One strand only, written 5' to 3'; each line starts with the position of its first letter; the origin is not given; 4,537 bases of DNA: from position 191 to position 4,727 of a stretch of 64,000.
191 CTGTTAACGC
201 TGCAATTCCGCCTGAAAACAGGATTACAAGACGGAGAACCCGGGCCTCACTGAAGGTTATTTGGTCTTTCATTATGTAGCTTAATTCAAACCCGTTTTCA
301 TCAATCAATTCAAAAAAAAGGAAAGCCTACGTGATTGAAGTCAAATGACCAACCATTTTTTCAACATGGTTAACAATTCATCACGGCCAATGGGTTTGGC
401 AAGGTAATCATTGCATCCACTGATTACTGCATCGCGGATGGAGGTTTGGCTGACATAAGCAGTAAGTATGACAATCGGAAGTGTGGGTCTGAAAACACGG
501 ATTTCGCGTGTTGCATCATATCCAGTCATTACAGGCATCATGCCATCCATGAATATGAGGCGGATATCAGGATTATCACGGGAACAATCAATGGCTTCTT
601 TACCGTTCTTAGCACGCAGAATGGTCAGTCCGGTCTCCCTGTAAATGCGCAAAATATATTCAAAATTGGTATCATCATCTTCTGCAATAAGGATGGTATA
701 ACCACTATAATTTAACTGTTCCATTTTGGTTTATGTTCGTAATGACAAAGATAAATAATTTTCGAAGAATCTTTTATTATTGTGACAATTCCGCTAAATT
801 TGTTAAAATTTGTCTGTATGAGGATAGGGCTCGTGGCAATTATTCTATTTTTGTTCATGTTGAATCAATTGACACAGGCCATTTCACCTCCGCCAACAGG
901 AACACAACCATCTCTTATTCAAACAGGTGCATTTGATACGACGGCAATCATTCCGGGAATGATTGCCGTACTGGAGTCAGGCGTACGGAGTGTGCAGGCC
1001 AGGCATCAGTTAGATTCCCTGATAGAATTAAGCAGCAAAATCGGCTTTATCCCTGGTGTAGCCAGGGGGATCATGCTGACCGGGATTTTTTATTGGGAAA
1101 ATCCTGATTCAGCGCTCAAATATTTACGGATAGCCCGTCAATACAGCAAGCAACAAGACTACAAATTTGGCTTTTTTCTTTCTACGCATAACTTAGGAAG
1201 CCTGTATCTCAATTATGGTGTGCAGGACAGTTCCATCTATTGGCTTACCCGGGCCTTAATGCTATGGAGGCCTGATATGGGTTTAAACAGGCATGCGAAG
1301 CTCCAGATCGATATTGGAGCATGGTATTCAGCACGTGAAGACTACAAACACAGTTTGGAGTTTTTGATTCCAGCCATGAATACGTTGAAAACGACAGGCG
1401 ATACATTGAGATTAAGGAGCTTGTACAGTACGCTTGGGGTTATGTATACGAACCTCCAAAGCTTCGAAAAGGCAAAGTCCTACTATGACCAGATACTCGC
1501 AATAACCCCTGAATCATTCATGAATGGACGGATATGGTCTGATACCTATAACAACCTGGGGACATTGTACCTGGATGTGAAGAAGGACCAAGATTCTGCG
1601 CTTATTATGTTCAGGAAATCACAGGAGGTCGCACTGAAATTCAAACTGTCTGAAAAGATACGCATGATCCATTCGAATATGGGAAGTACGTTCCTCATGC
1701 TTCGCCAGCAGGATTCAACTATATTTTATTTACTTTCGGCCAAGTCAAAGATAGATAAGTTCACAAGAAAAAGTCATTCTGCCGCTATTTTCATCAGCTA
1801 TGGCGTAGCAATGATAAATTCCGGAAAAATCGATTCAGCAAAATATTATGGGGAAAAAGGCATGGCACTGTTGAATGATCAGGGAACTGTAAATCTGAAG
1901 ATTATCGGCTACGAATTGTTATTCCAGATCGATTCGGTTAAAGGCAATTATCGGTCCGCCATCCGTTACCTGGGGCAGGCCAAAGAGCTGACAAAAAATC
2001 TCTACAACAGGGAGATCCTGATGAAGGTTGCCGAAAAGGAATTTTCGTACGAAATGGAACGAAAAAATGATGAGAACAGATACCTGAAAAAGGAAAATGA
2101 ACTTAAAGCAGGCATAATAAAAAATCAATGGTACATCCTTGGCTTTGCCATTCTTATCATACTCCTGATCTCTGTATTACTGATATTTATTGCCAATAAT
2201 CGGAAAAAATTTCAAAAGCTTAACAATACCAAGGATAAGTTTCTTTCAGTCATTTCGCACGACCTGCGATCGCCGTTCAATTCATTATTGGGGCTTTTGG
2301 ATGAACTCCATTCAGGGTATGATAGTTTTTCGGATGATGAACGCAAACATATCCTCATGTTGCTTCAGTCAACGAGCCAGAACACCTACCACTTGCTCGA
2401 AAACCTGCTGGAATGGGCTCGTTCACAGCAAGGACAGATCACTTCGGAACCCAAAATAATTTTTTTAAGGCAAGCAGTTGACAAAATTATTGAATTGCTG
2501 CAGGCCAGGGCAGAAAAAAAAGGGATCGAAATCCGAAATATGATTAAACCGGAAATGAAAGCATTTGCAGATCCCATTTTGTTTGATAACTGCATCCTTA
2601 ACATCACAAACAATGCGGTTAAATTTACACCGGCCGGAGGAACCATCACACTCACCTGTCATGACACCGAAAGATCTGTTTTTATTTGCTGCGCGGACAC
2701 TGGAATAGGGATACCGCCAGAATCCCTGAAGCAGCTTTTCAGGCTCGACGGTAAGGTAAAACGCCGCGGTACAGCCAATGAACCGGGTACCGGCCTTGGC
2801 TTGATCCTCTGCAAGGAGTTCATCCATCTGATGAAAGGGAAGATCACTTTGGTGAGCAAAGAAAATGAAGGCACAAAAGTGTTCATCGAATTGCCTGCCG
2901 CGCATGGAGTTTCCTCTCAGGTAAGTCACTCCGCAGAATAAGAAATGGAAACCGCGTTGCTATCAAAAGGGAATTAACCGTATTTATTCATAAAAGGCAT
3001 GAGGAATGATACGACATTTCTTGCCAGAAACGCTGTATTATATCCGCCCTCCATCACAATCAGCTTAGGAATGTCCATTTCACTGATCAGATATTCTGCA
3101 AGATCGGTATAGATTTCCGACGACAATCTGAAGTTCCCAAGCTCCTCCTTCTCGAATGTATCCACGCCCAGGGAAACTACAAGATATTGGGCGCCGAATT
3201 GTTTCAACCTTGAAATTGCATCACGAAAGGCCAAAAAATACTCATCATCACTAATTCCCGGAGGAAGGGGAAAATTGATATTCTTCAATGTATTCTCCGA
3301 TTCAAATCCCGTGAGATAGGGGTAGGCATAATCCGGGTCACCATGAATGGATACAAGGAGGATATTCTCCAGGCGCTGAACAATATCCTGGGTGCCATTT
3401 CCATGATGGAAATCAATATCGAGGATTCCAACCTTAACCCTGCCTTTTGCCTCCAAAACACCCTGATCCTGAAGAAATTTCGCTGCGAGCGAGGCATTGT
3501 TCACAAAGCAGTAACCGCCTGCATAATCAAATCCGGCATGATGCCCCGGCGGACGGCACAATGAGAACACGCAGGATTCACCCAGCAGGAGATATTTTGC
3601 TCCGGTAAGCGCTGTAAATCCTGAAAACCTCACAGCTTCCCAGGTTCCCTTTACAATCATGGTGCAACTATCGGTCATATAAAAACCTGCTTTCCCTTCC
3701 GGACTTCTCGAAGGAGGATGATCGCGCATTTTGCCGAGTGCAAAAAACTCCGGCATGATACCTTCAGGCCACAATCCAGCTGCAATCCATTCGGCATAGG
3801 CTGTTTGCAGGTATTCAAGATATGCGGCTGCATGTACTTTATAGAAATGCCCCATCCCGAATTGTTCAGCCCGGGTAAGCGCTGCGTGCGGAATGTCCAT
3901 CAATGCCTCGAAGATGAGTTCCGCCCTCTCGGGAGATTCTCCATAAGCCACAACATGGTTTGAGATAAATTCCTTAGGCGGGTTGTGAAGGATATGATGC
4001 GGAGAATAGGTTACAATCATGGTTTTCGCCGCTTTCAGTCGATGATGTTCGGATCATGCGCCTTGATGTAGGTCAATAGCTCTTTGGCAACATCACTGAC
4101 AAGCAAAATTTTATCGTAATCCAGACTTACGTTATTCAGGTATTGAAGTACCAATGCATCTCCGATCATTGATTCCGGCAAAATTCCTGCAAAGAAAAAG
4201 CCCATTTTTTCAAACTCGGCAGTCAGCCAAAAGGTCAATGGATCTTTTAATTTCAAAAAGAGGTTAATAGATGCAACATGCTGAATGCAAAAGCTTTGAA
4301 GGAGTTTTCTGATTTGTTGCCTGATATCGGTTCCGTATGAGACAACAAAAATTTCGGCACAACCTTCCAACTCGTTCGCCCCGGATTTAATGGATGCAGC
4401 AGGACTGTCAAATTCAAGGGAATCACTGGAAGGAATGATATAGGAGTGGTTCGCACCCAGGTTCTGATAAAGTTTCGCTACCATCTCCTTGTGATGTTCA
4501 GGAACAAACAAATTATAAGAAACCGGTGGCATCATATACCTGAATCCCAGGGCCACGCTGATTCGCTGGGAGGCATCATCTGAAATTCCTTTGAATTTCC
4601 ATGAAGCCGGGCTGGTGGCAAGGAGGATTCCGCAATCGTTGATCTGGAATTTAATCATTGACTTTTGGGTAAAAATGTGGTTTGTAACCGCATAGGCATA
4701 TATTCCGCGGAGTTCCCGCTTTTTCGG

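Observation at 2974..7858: Tight operon coupling a receiver-PAS-histidine kinase to an RsbW-like ATPase/GNAT fusion and an HDAC-family deacetylase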

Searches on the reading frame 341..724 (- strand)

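Call 5: search_protein_families(library=pfam, proteins=[window:341-724:-], max_evalue=0.01)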
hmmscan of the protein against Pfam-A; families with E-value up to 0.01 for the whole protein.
window:341-724:- (127 aa): 1 family
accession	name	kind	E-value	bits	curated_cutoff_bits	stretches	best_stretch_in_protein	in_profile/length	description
PF00072.30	Response_reg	-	1.8e-22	80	30.2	1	11-121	1-110/111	Response regulator receiver domain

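Call 6: search_protein_families(library=ncbifam, proteins=[window:341-724:-], max_evalue=0.01)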
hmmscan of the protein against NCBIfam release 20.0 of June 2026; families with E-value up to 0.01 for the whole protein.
window:341-724:- (127 aa): 91 families (the best 25 are shown)
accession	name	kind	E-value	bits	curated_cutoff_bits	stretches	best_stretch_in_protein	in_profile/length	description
NF033120.0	vanR_FM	exception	6.5e-16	58.7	460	1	10-119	5-112/231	vancomycin resistance response regulator transcription factor, VanR-F/VanR-M family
NF008469.0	PRK11361.1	equivalog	1.5e-15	56.9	714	1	9-124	5-119/461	acetoacetate metabolism transcriptional regulator AtoC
NF008318.0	PRK11107.1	equivalog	2.7e-15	55.5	890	1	9-124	668-784/920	two-component sensor histidine kinase BarA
NF052313.1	T9SS_RR_PorX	equivalog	3.8e-15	55.6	300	1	11-125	3-116/513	T9SS response regulator signal transducer PorX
NF041945.1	LuxN_Vibrio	equivalog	2.3e-14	52.5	1550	1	5-125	717-835/839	quorum-sensing autoinducer 1 sensor kinase/phosphatase LuxN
NF007689.0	PRK10365.1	equivalog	3.1e-14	52.6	760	1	11-125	8-121/441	sigma-54-dependent response regulator transcription factor ZraR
NF040689.1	MtrAB_MtrA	equivalog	3.7e-14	52.6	300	1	11-122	1-110/219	MtrAB system response regulator MtrA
NF045991.1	RespRegCtrARhodob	equivalog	8.6e-14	51.8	350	1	11-122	3-113/224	response regulator transcription factor CtrA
NF051850.1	RespRegRprY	equivalog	1.6e-13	50.6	370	1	11-120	7-115/234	response regulator transcription factor RprY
NF041367.1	CheY_Halo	equivalog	3e-13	50.2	200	1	11-122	1-111/114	chemotaxis protein CheY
TIGR02154.1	PhoB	equivalog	9.3e-13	48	296.2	1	10-123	4-118/226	phosphate regulon transcriptional regulator PhoB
NF045944.1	ResRegRpaBCyano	equivalog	1.4e-12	47.5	330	1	16-119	4-106/229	response regulator transcription factor RpaB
NF011874.0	PRK15347.1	equivalog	1.9e-12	46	852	1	10-121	692-806/921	two component system sensor kinase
NF012227.0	AdeR_RR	equivalog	3.1e-12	46.5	340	1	7-121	10-122/239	efflux system response regulator transcription factor AdeR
NF007005.1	PRK09468.1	equivalog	3.8e-12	46.2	331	1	10-122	5-116/237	osmolarity response regulator transcription factor OmpR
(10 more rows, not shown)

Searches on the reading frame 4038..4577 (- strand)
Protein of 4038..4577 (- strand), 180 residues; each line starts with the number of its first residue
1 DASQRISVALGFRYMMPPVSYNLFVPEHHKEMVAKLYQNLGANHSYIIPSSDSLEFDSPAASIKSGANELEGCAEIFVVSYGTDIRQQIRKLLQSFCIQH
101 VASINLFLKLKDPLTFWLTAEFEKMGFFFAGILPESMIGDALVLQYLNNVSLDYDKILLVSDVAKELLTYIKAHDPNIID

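Call 40: search_solved_structures(query=A2, max_evalue=10, show_alignments=2)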
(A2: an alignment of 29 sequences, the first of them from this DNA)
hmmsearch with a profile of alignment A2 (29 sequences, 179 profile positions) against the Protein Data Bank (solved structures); distinct sequences matched with E-value up to 10: 4.
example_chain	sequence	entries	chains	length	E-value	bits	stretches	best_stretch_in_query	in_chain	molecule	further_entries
9h74_A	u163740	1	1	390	0.082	15.8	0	70-119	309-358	Eukaryotic translation initiation factor 2 subunit 1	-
6vbb_A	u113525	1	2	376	0.37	13.6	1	28-128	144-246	Peptidase S41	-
7jh5_A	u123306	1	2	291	2.8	10.8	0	84-116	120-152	Co-LOCKR: de novo designed protein switch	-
7cbc_A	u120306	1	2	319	8.7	9.2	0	90-116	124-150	De novo designed switch protein caging a hemagglutinin binder (sCageHA267_1S)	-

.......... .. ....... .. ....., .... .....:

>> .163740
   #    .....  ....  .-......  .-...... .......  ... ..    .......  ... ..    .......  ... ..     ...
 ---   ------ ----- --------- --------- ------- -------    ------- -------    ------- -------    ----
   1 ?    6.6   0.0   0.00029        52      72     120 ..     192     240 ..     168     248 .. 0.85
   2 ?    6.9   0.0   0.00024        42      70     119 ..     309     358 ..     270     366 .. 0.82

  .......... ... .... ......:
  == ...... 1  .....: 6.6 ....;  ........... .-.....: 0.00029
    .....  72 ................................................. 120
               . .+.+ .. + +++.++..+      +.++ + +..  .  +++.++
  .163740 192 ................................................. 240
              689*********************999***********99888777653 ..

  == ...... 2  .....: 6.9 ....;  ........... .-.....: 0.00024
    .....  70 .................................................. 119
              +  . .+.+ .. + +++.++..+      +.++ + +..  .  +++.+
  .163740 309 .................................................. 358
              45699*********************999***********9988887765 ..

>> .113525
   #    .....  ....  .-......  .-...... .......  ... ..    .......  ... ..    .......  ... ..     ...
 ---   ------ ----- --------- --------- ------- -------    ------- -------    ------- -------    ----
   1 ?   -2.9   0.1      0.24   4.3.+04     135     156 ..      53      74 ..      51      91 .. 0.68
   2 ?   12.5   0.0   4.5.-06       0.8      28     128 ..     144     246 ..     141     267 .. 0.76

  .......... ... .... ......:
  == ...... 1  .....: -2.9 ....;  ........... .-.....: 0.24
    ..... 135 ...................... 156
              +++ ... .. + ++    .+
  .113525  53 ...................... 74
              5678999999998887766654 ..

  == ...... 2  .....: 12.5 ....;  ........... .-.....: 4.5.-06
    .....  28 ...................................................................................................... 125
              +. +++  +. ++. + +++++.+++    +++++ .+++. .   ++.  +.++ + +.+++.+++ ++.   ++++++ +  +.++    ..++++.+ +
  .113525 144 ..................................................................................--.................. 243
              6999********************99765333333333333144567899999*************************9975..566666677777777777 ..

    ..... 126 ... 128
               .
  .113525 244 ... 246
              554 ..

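Call 41: search_protein_families(library=pfam, alignment_id=A2, max_evalue=10)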
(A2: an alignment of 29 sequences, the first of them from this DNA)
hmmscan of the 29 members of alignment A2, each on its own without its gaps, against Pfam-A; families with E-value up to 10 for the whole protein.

A. member 1, seq(180 aa): 0 families

B. families by the number of members that match (of 29 scanned): 5 families
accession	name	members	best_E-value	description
PF14516.12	AAA_35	2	0.12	AAA-like domain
PF02388.22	FemAB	1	0.018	FemAB family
PF22464.2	Spike_JR1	1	0.1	Spike protein P1, first jelly-roll domain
PF16914.10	TetR_C_12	1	0.17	Bacterial transcriptional repressor C-terminal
PF13412.12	HTH_24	1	0.19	Winged helix-turn-helix DNA-binding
